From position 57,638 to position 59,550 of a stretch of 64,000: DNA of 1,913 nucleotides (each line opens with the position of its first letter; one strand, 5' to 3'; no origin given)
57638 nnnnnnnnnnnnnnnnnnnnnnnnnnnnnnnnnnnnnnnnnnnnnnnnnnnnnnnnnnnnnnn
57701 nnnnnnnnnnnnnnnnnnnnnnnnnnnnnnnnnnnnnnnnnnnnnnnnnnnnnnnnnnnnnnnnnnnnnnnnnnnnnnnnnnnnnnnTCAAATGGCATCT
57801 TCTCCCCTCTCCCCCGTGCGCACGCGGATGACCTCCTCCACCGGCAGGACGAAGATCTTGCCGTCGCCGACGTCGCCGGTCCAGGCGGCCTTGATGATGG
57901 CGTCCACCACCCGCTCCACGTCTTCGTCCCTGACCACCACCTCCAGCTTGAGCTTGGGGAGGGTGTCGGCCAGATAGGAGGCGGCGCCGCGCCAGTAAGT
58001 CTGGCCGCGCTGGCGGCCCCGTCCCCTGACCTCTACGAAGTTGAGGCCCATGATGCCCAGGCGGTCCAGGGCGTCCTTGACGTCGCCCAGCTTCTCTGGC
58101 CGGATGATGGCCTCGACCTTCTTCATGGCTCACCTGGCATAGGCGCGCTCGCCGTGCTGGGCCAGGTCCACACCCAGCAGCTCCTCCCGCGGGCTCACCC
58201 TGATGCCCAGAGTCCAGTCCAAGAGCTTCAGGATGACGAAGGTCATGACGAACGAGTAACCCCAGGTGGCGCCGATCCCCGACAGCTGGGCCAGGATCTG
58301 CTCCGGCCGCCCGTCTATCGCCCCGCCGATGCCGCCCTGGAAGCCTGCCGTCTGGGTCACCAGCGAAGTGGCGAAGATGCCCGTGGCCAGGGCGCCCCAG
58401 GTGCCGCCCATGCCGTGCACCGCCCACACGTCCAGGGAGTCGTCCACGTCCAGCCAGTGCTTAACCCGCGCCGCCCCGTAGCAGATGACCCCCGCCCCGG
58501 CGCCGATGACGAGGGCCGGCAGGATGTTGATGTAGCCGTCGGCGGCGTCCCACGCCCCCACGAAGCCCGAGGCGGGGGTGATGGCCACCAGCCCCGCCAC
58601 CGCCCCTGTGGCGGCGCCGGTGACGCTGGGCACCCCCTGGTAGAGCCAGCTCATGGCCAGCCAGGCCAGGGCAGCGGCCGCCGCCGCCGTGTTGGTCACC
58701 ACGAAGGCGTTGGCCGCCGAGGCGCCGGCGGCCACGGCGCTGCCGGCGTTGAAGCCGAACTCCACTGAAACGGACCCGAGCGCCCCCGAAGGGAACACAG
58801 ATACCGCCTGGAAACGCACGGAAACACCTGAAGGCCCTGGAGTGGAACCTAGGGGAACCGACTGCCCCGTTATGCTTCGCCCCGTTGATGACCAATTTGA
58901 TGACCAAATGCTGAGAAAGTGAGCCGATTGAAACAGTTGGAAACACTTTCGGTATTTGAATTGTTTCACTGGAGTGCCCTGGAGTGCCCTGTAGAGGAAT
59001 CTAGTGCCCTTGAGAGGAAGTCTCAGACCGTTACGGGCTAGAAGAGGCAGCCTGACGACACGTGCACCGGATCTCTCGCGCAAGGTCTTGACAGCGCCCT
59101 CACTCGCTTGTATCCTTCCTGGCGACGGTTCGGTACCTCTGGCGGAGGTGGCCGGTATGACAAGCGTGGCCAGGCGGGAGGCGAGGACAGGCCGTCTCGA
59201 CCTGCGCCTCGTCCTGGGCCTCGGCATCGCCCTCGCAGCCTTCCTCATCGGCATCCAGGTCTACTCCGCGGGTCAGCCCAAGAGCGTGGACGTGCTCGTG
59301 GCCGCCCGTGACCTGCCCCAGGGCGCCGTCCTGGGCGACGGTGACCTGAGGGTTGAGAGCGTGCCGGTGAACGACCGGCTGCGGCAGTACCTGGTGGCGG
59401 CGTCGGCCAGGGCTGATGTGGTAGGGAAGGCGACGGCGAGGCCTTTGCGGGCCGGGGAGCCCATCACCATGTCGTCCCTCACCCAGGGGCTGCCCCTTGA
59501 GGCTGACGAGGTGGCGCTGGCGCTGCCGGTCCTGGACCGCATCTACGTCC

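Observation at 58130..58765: Ammonium transporter gene is 5'-truncated: only the C-terminal half (from the FGFNAGS motif) is present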

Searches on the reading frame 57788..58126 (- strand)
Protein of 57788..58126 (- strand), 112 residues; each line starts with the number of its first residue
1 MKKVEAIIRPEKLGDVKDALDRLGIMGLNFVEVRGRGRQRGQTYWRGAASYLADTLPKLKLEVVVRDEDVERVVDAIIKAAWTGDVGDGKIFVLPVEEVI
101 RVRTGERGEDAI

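Call 3: search_protein_families(library=pfam, proteins=[window:57788-58126:-], max_evalue=0.01)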
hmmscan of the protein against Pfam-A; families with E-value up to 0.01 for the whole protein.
window:57788-58126:- (112 aa): 1 family
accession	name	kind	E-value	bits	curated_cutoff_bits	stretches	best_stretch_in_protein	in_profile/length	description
PF00543.27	P-II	-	6.2e-32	110.4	25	1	1-106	1-102/102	Nitrogen regulatory protein P-II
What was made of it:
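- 57788..58126 (-): glnK (P-II), intact but separated from the amt promoter by the element. Pfam P-II 1-102/102, E=6e-32 (call 3).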

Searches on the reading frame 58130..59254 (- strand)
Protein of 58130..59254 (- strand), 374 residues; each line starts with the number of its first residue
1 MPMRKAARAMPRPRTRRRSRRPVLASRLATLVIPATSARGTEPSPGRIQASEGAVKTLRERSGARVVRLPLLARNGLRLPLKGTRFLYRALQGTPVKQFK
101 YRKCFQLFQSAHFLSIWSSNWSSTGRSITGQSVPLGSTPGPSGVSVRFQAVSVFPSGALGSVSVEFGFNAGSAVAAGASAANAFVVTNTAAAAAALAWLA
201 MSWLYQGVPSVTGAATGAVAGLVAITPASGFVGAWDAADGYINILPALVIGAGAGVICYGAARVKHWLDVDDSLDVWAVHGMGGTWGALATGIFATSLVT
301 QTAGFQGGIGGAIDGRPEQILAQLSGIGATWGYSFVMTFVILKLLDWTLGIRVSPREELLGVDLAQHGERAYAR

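Call 3: search_protein_families(library=pfam, proteins=[window:58130-59254:-], max_evalue=0.01)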
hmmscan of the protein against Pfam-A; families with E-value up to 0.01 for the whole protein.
window:58130-59254:- (374 aa): 1 family
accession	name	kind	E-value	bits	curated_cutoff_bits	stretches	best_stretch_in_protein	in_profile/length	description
PF00909.26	Ammonium_transp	-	5.4e-51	174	23.2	1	166-372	205-399/399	Ammonium Transporter Family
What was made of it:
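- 58130..58760 (-): C-terminal half of amt (about 210 codons plus stop, roughly TM6-11), the host side of attR. Pfam PF00909 profile positions 205-399/399 (call 3).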

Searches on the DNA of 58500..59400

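Call 6: search_rna_families(source=window, start=58500, end=59400, threshold=evalue, max_evalue=10)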
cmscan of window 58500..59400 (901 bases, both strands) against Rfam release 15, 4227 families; matches with E-value up to 10: 7.
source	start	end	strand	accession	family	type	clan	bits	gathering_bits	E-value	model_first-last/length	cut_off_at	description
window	59219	59252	-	RF01273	sR34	Gene; snRNA; snoRNA; CD-box;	-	18.1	40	1.2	1-54/54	no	Small nucleolar RNA sR34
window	58582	58627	-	RF03451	mir-3188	Gene; miRNA;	-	17.9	93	5.9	1-86/86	no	mir-3188 microRNA precursor family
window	59207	59252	-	RF01275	sR22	Gene; snRNA; snoRNA; CD-box;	-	17.4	40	1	1-58/58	no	Small nucleolar RNA sR22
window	58892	58959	+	RF01196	snoZ30a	Gene; snRNA; snoRNA; CD-box;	-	15.6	80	1.8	1-92/92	no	Small nucleolar RNA Z30a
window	58671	58717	-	RF01336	CRISPR-DR23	Gene; CRISPR;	-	15.5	45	7.7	1-36/36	no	CRISPR RNA direct repeat element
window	58709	58743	-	RF01340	CRISPR-DR29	Gene; CRISPR;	-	15.2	39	5.4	1-37/37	no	CRISPR RNA direct repeat element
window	58502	58572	+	RF01276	sR53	Gene; snRNA; snoRNA; CD-box;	-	12.9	49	3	1-60/60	no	Small nucleolar RNA sR53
